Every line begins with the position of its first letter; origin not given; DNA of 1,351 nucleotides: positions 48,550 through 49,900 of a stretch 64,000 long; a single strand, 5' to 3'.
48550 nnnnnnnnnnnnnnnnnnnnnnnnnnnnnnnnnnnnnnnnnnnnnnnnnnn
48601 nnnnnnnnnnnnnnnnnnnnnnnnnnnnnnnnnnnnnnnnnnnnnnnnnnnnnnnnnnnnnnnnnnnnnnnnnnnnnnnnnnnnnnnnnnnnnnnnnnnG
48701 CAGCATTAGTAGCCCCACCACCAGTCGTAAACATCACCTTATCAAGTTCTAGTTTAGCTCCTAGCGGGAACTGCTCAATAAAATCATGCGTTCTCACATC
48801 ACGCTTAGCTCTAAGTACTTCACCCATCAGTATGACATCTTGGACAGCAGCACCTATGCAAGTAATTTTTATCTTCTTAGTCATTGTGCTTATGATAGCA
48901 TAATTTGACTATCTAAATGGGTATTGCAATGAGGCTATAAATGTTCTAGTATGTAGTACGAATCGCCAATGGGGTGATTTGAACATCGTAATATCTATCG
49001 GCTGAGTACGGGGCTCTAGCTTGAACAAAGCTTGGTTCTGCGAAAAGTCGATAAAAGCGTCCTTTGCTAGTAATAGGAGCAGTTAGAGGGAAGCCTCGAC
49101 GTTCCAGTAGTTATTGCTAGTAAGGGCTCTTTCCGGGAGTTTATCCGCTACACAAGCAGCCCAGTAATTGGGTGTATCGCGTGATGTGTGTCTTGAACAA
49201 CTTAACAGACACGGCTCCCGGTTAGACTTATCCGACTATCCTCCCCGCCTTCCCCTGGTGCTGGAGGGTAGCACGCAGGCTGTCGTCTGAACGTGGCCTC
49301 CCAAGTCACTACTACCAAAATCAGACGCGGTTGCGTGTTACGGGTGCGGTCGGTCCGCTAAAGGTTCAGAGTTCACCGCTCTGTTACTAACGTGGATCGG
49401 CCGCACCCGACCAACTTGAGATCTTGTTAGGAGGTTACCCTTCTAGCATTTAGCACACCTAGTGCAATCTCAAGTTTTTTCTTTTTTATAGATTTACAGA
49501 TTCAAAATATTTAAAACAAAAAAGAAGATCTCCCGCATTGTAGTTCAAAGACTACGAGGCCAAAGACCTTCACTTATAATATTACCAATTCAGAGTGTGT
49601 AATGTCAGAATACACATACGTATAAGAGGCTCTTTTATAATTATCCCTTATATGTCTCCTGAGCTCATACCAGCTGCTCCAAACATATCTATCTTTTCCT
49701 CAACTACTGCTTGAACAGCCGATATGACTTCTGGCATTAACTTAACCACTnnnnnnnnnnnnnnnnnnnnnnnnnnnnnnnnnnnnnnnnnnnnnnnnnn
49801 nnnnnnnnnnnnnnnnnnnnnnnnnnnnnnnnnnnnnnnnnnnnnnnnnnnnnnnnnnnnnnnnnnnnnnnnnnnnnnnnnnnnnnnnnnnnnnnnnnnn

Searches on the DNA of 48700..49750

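Call 82: search_rna_families(source=window, start=48700, end=49750, threshold=evalue, max_evalue=1)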
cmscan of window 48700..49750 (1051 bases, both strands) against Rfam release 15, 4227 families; matches with E-value up to 1: 1.
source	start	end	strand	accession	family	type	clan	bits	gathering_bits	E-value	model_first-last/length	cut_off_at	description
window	48868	48998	+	RF01439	S_pombe_snR36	Gene; snRNA; snoRNA; HACA-box;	CL00035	19.3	50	0.65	1-164/164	no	small nucleolar RNA snR36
